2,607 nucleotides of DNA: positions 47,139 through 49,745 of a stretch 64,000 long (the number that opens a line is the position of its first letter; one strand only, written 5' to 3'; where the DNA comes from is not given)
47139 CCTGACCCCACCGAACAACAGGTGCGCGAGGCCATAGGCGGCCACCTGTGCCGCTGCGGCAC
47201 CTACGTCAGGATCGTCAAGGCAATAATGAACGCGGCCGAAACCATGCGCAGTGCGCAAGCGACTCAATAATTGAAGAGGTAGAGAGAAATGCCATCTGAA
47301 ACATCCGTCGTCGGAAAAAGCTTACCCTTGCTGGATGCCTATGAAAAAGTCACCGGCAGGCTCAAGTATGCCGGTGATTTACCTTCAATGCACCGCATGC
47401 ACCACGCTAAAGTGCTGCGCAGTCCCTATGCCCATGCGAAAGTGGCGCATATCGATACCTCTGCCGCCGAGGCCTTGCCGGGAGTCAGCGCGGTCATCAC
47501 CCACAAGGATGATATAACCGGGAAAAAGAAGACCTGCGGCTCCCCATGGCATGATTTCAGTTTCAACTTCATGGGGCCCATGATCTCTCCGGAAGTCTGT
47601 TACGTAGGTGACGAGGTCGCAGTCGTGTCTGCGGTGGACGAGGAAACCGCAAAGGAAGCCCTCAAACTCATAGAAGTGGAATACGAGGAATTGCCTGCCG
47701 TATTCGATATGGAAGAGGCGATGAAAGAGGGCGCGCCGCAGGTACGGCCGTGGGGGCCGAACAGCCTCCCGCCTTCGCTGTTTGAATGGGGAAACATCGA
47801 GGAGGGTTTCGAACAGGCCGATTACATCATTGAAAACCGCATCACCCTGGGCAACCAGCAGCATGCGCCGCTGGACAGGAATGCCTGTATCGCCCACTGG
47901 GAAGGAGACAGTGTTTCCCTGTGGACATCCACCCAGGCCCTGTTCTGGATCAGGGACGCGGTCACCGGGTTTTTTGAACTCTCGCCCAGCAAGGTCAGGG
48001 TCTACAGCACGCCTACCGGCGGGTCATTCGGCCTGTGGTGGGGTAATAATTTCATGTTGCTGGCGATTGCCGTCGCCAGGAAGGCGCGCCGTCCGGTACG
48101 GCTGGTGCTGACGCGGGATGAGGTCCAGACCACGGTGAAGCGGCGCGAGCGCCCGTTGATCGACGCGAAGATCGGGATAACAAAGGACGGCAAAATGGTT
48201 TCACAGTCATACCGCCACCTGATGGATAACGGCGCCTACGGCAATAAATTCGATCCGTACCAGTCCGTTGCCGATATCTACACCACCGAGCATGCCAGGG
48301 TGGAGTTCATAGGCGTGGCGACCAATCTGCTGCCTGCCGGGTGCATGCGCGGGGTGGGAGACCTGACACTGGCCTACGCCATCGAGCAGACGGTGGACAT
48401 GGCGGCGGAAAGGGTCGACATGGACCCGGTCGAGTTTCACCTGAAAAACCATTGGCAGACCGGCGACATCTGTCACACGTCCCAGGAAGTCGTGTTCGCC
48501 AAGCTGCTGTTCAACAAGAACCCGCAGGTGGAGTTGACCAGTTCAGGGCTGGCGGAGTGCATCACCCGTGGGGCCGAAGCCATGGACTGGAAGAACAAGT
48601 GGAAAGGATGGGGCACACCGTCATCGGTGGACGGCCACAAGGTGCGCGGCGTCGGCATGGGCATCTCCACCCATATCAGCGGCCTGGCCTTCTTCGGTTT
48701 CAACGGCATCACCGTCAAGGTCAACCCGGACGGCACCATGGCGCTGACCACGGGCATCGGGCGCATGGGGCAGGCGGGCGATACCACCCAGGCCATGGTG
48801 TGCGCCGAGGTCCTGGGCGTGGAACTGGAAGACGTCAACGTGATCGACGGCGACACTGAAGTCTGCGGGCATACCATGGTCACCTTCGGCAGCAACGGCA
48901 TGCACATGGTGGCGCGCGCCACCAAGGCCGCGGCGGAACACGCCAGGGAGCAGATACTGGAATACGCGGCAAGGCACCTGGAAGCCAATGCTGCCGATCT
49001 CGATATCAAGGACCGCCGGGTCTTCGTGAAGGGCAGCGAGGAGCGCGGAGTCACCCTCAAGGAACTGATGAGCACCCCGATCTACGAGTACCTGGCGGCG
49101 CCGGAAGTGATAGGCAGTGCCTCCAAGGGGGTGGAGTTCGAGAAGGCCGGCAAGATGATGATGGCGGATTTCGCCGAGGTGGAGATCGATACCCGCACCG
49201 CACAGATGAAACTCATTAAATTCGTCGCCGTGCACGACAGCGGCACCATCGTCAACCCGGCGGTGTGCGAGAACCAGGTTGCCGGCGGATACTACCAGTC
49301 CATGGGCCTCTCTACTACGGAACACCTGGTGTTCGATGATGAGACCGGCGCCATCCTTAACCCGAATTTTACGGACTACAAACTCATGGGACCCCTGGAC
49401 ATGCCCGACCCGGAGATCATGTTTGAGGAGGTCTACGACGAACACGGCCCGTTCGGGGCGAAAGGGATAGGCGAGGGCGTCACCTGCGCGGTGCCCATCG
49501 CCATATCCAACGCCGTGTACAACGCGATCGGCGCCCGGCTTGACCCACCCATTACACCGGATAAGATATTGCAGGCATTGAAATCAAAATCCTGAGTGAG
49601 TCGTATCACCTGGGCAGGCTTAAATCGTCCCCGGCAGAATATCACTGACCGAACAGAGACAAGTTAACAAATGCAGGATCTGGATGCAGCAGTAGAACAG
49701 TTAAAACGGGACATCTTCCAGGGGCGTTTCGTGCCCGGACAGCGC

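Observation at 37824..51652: Candidate undescribed N-heterocycle catabolic locus: hydantoinase-like and carbamoylase-like genes fused into an operon with a three-subunit molybdenum hydroxylase, flanked by maturation genes, a UbiD decarboxylase, a CobW chaperone, a GntR regulator and a transporter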

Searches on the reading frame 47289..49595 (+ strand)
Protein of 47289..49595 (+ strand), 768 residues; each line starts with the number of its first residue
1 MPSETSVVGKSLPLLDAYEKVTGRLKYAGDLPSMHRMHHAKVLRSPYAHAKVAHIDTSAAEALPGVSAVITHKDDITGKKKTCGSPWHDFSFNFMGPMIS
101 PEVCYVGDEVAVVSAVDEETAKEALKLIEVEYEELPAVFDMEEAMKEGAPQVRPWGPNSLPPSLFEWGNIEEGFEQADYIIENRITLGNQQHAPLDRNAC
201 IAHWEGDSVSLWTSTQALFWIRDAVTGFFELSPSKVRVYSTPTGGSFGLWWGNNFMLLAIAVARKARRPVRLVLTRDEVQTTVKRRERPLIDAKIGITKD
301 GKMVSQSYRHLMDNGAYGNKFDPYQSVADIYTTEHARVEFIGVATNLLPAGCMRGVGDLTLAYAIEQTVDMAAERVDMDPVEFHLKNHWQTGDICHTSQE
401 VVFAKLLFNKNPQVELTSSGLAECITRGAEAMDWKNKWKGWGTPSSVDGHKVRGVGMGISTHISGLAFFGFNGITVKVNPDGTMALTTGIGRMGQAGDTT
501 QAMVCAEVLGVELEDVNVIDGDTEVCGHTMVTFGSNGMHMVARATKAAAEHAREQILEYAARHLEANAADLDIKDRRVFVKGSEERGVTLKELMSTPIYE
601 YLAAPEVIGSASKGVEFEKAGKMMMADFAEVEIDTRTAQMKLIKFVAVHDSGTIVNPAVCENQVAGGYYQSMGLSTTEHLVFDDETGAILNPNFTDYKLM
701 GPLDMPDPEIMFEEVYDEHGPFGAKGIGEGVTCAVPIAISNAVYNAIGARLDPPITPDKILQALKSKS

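Call 3: search_protein_families(library=pfam, proteins=[window:47289-49595:+])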
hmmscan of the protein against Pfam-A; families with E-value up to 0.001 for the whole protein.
window:47289-49595:+ (768 aa): 3 families
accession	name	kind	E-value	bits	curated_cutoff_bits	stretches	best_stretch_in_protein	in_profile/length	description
PF20256.3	MoCoBD_2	-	3.6e-63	214.1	27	1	429-706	3-283/283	Molybdopterin cofactor-binding domain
PF02738.23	MoCoBD_1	-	1.7e-54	185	27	1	165-387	13-243/244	Molybdopterin cofactor-binding domain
PF01315.27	Ald_Xan_dh_C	-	5.1e-27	94.8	31.3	1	22-136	1-110/110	Aldehyde oxidase and xanthine dehydrogenase, a/b hammerhead domain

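Call 4: search_protein_families(library=ncbifam, proteins=[window:47289-49595:+])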
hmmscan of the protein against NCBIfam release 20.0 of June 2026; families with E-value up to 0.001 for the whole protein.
window:47289-49595:+ (768 aa): 13 families
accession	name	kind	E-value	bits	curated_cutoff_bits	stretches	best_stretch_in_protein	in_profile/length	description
NF043082.1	XdhA_XDHase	equivalog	2e-145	485.8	780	1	8-766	1-754/758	xanthine dehydrogenase subunit XdhA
NF007426.0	PRK09970.1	equivalog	9.8e-138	460.4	916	1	5-766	3-757/761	xanthine dehydrogenase molybdenum-binding subunit XdhA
TIGR03194.1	4hydrxCoA_A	equivalog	4.6e-135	451.9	994.55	1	12-764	1-746/746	4-hydroxybenzoyl-CoA reductase subunit alpha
NF041018.1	glyceraldDH_alpha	equivalog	3.6e-105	353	790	1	7-760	2-740/741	glyceraldehyde dehydrogenase subunit alpha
NF041671.1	peri_hyde_PaoC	equivalog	1e-95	321.7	1180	1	5-766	15-733/735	aldehyde oxidoreductase molybdenum-binding subunit PaoC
TIGR03196.1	pucD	equivalog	3.7e-92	310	783.65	1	16-759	11-753/763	xanthine dehydrogenase subunit D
NF040766.1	CODH_aero_grp5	exception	2.2e-90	304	950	2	7-593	4-590/785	aerobic carbon-monoxide dehydrogenase large subunit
TIGR03313.1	Se_sel_red_Mo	hypoth_equivalog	7.1e-83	278.8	1101.9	2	168-765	362-950/951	molybdopterin-dependent oxidoreductase Mo/Fe-S-binding subunit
NF045668.1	pterin_aldehy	equivalog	9.3e-80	268.9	1100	1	2-765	169-905/905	molybdopterin-dependent aldehyde oxidoreductase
TIGR02416.1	CO_dehy_Mo_lg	equivalog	9.4e-80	268.7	991.15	1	22-747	7-750/770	aerobic carbon-monoxide dehydrogenase large subunit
TIGR02965.1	xanthine_xdhB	equivalog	3.7e-70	237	849.5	1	16-765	9-755/758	xanthine dehydrogenase molybdopterin binding subunit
TIGR03311.1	Se_dep_XDH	equivalog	5.5e-70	236.4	830.45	2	6-566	160-688/848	selenium-dependent xanthine dehydrogenase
TIGR02969.1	mam_aldehyde_ox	subfamily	2.3e-43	148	1912.3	1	8-764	576-1307/1330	aldehyde oxidase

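Call 14: search_solved_structures(query=window:47289-49595:+, max_evalue=1e-20)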
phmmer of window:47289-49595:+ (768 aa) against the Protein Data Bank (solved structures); distinct sequences matched with E-value up to 1e-20: 41.
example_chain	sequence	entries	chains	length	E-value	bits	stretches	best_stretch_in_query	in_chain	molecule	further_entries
1rm6_A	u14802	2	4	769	5.2e-88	299.5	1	6-767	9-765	4-hydroxybenzoyl-CoA reductase alpha subunit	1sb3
8uem_A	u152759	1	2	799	3.1e-73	250.6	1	21-766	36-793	Carbon monoxide dehydrogenase (Large chain), CoxL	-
1t3q_B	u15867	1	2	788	1.8e-72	248.1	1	15-766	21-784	quinoline 2-oxidoreductase large subunit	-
7dqx_A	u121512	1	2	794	9.5e-63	215.9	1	19-762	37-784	6-hydroxypseudooxynicotine dehydrogenase complex subunit gamma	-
5g5h_C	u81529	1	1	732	6.9e-61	209.8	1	5-764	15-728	Aldehyde oxidoreductase molybdenum-binding subunit PaoC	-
5g5g_C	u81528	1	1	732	2.5e-60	207.9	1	5-764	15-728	PUTATIVE XANTHINE DEHYDROGENASE YAGS FAD-BINDING SUBUNIT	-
1n5w_B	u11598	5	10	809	3.9e-59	204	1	24-746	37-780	Carbon monoxide dehydrogenase large chain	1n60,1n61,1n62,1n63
1zxi_B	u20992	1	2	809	5.2e-59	203.6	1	24-746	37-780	Carbon monoxide dehydrogenase large chain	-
1ffu_B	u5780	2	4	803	7.6e-57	196.4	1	21-766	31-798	CUTL, MOLYBDOPROTEIN OF CARBON MONOXIDE DEHYDROGENASE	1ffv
4zoh_A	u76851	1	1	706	4.7e-56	193.8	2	457-752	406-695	Putative oxidoreductase molybdopterin-binding subunit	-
1sij_A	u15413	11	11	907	1e-48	169.5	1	1-499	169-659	Aldehyde oxidoreductase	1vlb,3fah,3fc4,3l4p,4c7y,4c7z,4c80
5y6q_C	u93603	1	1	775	2.7e-45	158.2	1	16-562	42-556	Aldehyde oxidase large subunit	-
3hrd_A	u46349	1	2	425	1e-42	149.7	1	4-399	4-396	Nicotinate dehydrogenase large molybdopterin subunit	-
2w55_B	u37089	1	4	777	1.1e-41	146.3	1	8-765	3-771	XANTHINE DEHYDROGENASE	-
1dgj_A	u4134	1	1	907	1.2e-41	146.2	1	1-550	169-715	ALDEHYDE OXIDOREDUCTASE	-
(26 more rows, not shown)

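Call 18: find_homologous_proteins(query=window:47289-49595:+, max_evalue=1e-50)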
Query window:47289-49595:+ (768 aa): 4599 proteins with E <= 1e-50 among 8000 candidates; the best 120 are listed.
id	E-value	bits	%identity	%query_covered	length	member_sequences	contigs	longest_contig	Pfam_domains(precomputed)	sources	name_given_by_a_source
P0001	0.0e+0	1683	93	100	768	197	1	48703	PF02738.24,PF20256.4,PF01315.28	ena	-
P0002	0.0e+0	1583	87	100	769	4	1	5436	PF02738.24,PF20256.4,PF01315.28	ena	-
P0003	0.0e+0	1565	87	100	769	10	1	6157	PF02738.24,PF20256.4,PF01315.28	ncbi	-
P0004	0.0e+0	1564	85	100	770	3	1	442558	PF02738.24,PF20256.4,PF01315.28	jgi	jgi:CO/xanthine dehydrogenase Mo-binding subunit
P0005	0.0e+0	1554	85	100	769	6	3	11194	PF02738.24,PF20256.4,PF01315.28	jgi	jgi:xanthine dehydrogenase molybdenum-binding subunit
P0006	0.0e+0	1549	85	100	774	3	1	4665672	PF02738.24,PF20256.4,PF01315.28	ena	-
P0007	0.0e+0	1536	86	99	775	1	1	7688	PF02738.24,PF20256.4,PF01315.28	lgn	-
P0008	0.0e+0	1533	84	100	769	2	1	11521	PF02738.24,PF20256.4,PF01315.28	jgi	jgi:xanthine dehydrogenase molybdenum-binding subunit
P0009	0.0e+0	1533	84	100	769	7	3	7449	PF02738.24,PF20256.4,PF01315.28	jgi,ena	jgi:CO/xanthine dehydrogenase Mo-binding subunit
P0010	0.0e+0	1524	85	100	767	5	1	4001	PF02738.24,PF20256.4,PF01315.28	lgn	-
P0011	0.0e+0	1517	83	100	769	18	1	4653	PF02738.24,PF20256.4,PF01315.28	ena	-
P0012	0.0e+0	1513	82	100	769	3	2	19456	PF02738.24,PF20256.4,PF01315.28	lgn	-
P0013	0.0e+0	1511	83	100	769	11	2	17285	PF02738.24,PF20256.4,PF01315.28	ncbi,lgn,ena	-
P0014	0.0e+0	1496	82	100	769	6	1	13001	PF02738.24,PF20256.4,PF01315.28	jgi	jgi:CO/xanthine dehydrogenase Mo-binding subunit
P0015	0.0e+0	1496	82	100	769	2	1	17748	PF02738.24,PF20256.4,PF01315.28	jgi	-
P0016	0.0e+0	1490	82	100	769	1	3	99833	PF02738.24,PF20256.4,PF01315.28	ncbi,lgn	ncbi:MAG: xanthine dehydrogenase family protein molybdopterin-binding subunit [Steroidobacteraceae b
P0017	0.0e+0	1489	83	100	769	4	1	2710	PF02738.24,PF20256.4,PF01315.28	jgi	jgi:xanthine dehydrogenase molybdenum-binding subunit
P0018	0.0e+0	1487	82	100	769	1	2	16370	PF02738.24,PF20256.4,PF01315.28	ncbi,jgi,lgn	ncbi:MAG: CO/xanthine dehydrogenase Mo-binding subunit [Gammaproteobacteria bacterium]|jgi:CO/xanthi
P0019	0.0e+0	1485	82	100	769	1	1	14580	PF02738.24,PF20256.4,PF01315.28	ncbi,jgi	ncbi:MAG: CO/xanthine dehydrogenase Mo-binding subunit [Gammaproteobacteria bacterium]|jgi:CO/xanthi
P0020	0.0e+0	1484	81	100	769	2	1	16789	PF02738.24,PF20256.4,PF01315.28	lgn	-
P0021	0.0e+0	1483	81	100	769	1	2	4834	PF02738.24,PF20256.4,PF01315.28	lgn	-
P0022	0.0e+0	1466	80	99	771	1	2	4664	PF02738.24,PF20256.4,PF01315.28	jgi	jgi:xanthine dehydrogenase molybdenum-binding subunit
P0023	0.0e+0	1397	76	100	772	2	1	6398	PF02738.24,PF20256.4,PF01315.28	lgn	-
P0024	0.0e+0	1360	74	100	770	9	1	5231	PF02738.24,PF20256.4,PF01315.28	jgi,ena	-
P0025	0.0e+0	1354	74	100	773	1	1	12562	PF02738.24,PF20256.4,PF01315.28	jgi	-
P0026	0.0e+0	1345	74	100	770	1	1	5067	PF02738.24,PF20256.4,PF01315.28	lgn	-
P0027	0.0e+0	1338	72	99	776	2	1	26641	PF02738.24,PF20256.4,PF01315.28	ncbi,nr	ncbi:MAG: xanthine dehydrogenase family protein molybdopterin-binding subunit [Gammaproteobacteria b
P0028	0.0e+0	1338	73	100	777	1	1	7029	PF02738.24,PF20256.4,PF01315.28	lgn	-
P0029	0.0e+0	1313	71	99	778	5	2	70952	PF02738.24,PF20256.4,PF01315.28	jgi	jgi:CO/xanthine dehydrogenase Mo-binding subunit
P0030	0.0e+0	1312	72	99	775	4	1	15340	PF02738.24,PF20256.4,PF01315.28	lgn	-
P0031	0.0e+0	1307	71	100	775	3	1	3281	PF02738.24,PF20256.4,PF01315.28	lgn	-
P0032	0.0e+0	1272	68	100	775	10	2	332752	PF02738.24,PF20256.4,PF01315.28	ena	-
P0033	0.0e+0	1037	59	99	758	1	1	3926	PF02738.24,PF20256.4,PF01315.28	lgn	-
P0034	3.1e-298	1010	58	99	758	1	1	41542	PF02738.24,PF20256.4,PF01315.28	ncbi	ncbi:xanthine dehydrogenase family protein molybdopterin-binding subunit [Chloroflexota bacterium]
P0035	4.7e-281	953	56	100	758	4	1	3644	PF02738.24,PF20256.4,PF01315.28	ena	-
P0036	3.8e-276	936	54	100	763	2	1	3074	PF02738.24,PF20256.4,PF01315.28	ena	-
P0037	3.4e-268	910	55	99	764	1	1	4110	PF02738.24,PF20256.4,PF01315.28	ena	-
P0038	2.1e-265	901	54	99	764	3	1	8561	PF02738.24,PF20256.4,PF01315.28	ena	-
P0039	8.5e-264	896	53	99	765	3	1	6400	PF02738.24,PF20256.4,PF01315.28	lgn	-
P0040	1.4e-262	892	54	99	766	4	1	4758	PF02738.24,PF20256.4,PF01315.28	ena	-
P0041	7.6e-262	889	54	99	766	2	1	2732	PF02738.24,PF20256.4,PF01315.28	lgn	-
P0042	7.8e-262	889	53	99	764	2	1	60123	PF02738.24,PF20256.4,PF01315.28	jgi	-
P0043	7.9e-261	886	52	99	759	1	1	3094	PF02738.24,PF20256.4,PF01315.28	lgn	-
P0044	6.7e-260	883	53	99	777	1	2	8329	PF02738.24,PF20256.4,PF01315.28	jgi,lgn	jgi:xanthine dehydrogenase molybdenum-binding subunit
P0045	3.6e-257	874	52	99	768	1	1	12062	PF02738.24,PF20256.4,PF01315.28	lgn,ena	-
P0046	4.3e-255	867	52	99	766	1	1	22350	PF02738.24,PF20256.4,PF01315.28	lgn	-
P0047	1.2e-247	842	51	99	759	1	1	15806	PF02738.24,PF20256.4,PF01315.28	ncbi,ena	-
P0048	8.1e-245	833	51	99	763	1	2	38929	PF02738.24,PF20256.4,PF01315.28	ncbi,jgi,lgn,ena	-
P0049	5.9e-243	827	50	99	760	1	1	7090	PF02738.24,PF20256.4,PF01315.28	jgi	-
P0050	4.2e-242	824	50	100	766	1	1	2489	PF02738.24,PF20256.4,PF01315.28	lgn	-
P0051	5.2e-239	814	49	99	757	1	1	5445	PF02738.24,PF20256.4,PF01315.28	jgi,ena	-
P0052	6.1e-239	813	49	99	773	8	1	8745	PF02738.24,PF20256.4,PF01315.28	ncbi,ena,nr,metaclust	ncbi:MAG: hypothetical protein A3G93_00145 [Nitrospinae bacterium RIFCSPLOWO2_12_FULL_45_22]|nr:MAG:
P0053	9.4e-239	813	49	100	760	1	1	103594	PF02738.24,PF20256.4,PF01315.28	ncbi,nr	ncbi:MAG: molybdopterin-dependent oxidoreductase [Chloroflexi bacterium]|nr:molybdopterin-dependent 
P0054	1.5e-238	812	51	99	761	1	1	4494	PF02738.24,PF20256.4,PF01315.28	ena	-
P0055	5.6e-238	810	49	99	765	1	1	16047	PF02738.24,PF20256.4,PF01315.28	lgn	-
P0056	3.1e-237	808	48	100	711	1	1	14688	PF02738.24,PF20256.4,PF01315.28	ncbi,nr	ncbi:MAG: xanthine dehydrogenase family protein molybdopterin-binding subunit [Betaproteobacteria ba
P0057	4.6e-237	807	49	100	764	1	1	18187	PF02738.24,PF20256.4,PF01315.28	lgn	-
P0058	3.4e-232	791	48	100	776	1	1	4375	PF02738.24,PF20256.4,PF01315.28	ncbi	-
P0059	2.0e-231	789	48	100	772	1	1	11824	PF02738.24,PF20256.4,PF01315.28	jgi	jgi:CO/xanthine dehydrogenase Mo-binding subunit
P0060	3.7e-230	784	49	100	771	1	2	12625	PF02738.24,PF20256.4,PF01315.28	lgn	-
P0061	8.5e-229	780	48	99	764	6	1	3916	PF02738.24,PF20256.4,PF01315.28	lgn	-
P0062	3.4e-228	778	47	100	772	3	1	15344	PF02738.24,PF20256.4,PF01315.28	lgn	-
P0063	1.6e-227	776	47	99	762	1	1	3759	PF02738.24,PF20256.4,PF01315.28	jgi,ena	-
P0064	3.7e-227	774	47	100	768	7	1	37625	PF02738.24,PF20256.4,PF01315.28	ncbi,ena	-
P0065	7.2e-226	770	48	99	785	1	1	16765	PF02738.24,PF20256.4,PF01315.28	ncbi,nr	ncbi:MAG: xanthine dehydrogenase family protein molybdopterin-binding subunit [Chloroflexi bacterium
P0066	3.0e-223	762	48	100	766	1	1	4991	PF02738.24,PF20256.4,PF01315.28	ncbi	-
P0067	5.7e-223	761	48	95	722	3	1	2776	PF02738.24,PF20256.4,PF01315.28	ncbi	-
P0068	6.0e-221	754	47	100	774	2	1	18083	PF02738.24,PF20256.4,PF01315.28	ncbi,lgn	-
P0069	5.2e-219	748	45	99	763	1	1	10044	PF02738.24,PF20256.4,PF01315.28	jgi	jgi:CO/xanthine dehydrogenase Mo-binding subunit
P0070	5.9e-218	744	47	100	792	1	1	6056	PF02738.24,PF20256.4,PF01315.28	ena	-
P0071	2.4e-217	742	46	99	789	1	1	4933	PF02738.24,PF20256.4,PF01315.28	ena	-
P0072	1.6e-216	739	52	84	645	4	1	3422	PF02738.24,PF20256.4,PF01315.28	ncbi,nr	ncbi:MAG: molybdopterin-dependent oxidoreductase, partial [Dehalococcoidia bacterium]|nr:molybdopter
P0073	1.4e-215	736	45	100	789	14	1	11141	PF02738.24,PF20256.4,PF01315.28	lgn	-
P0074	2.6e-214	732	47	99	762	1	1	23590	PF02738.24,PF20256.4,PF01315.28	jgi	-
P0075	5.4e-213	728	48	92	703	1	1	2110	PF02738.24,PF20256.4,PF01315.28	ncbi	ncbi:MAG: xanthine dehydrogenase family protein molybdopterin-binding subunit, partial [Candidatus B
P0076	7.6e-212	724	45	99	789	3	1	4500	PF02738.24,PF20256.4,PF01315.28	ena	-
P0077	5.6e-209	714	44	100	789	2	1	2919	PF02738.24,PF20256.4,PF01315.28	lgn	-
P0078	6.9e-209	714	46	99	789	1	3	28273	PF02738.24,PF20256.4,PF01315.28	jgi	-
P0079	7.8e-207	707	45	99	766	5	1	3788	PF02738.24,PF20256.4,PF01315.28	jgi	jgi:xanthine dehydrogenase molybdenum-binding subunit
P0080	1.5e-200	687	45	99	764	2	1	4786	PF02738.24,PF20256.4,PF01315.28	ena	-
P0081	2.7e-200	686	45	99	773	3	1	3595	PF02738.24,PF20256.4,PF01315.28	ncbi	-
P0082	4.4e-200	685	45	99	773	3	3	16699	PF02738.24,PF20256.4,PF01315.28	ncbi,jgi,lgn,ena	-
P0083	8.1e-200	684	45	99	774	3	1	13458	PF02738.24,PF20256.4,PF01315.28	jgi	-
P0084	1.3e-199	683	44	99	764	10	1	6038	PF02738.24,PF20256.4,PF01315.28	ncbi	-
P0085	2.0e-199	683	44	99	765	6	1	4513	PF02738.24,PF20256.4,PF01315.28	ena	-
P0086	3.6e-199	682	44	99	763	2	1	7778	PF02738.24,PF20256.4,PF01315.28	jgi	jgi:xanthine dehydrogenase molybdenum-binding subunit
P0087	1.7e-197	676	45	99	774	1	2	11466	PF02738.24,PF20256.4,PF01315.28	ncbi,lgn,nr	ncbi:MAG: molybdopterin-dependent oxidoreductase [Desulfotignum sp.]|nr:molybdopterin-dependent oxid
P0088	8.8e-197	674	45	99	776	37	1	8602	PF02738.24,PF20256.4,PF01315.28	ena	-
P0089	1.1e-196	674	44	99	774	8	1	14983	PF02738.24,PF20256.4,PF01315.28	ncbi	-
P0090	1.9e-196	673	45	99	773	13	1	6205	PF02738.24,PF20256.4,PF01315.28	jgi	jgi:CO/xanthine dehydrogenase Mo-binding subunit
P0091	3.7e-196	672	45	99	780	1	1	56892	PF02738.24,PF20256.4,PF01315.28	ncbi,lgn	-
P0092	1.7e-195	670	44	99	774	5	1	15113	PF02738.24,PF20256.4,PF01315.28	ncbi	-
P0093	3.2e-195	669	45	99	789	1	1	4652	PF02738.24,PF20256.4,PF01315.28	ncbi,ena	-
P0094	2.4e-194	666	44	99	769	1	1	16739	PF02738.24,PF20256.4,PF01315.28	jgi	jgi:xanthine dehydrogenase molybdenum-binding subunit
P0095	3.7e-194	665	44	99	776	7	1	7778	PF02738.24,PF20256.4,PF01315.28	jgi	-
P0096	4.7e-194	665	44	99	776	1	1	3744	PF02738.24,PF20256.4,PF01315.28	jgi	jgi:xanthine dehydrogenase molybdenum-binding subunit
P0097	7.5e-194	664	44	99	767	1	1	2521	PF02738.24,PF20256.4,PF01315.28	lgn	-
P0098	1.4e-193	663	44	99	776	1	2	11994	PF02738.24,PF20256.4,PF01315.28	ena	-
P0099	2.8e-193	662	44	99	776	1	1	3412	PF02738.24,PF20256.4,PF01315.28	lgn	-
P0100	3.0e-193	662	44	100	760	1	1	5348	PF02738.24,PF20256.4,PF01315.28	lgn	-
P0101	6.3e-193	661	44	99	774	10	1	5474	PF02738.24,PF20256.4,PF01315.28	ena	-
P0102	5.9e-192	658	44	99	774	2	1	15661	PF02738.24,PF20256.4,PF01315.28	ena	-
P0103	9.1e-192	657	44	99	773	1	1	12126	PF02738.24,PF20256.4,PF01315.28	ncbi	-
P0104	1.4e-191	657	44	99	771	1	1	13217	PF02738.24,PF20256.4,PF01315.28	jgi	jgi:xanthine dehydrogenase molybdenum-binding subunit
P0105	2.9e-191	656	44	99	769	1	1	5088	PF02738.24,PF20256.4,PF01315.28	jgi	jgi:xanthine dehydrogenase molybdenum-binding subunit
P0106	4.6e-191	655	44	99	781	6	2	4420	PF02738.24,PF20256.4,PF01315.28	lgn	-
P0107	4.7e-191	655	44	99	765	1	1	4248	PF02738.24,PF20256.4,PF01315.28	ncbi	-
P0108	5.0e-191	655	44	99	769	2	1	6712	PF02738.24,PF20256.4,PF01315.28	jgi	-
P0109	1.1e-190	654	43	99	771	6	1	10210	PF02738.24,PF20256.4,PF01315.28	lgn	-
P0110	3.9e-188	645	43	99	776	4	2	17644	PF02738.24,PF20256.4,PF01315.28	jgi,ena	-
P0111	7.7e-188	645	43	99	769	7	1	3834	PF02738.24,PF20256.4,PF01315.28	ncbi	-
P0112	1.3e-187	644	42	99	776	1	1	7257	PF02738.24,PF20256.4,PF01315.28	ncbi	-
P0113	1.4e-187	644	44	99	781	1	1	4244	PF02738.24,PF20256.4,PF01315.28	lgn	-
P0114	7.4e-186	638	41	99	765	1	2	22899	PF02738.24,PF20256.4,PF01315.28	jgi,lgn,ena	-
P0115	8.2e-186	638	43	99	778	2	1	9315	PF02738.24,PF20256.4,PF01315.28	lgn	-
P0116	2.1e-185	636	43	99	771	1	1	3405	PF02738.24,PF20256.4,PF01315.28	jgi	jgi:xanthine dehydrogenase molybdenum-binding subunit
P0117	3.1e-185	636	42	99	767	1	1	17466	PF02738.24,PF20256.4,PF01315.28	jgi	jgi:xanthine dehydrogenase molybdenum-binding subunit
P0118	8.8e-185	634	43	99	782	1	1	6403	PF02738.24,PF20256.4,PF01315.28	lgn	-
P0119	1.0e-184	634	43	99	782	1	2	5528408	PF02738.24,PF20256.4,PF01315.28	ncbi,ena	-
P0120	8.8e-184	631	43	99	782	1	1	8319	PF02738.24,PF20256.4,PF01315.28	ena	-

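Call 19: find_encoding_contigs(protein=P0006, flank=10000, max_places=2)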
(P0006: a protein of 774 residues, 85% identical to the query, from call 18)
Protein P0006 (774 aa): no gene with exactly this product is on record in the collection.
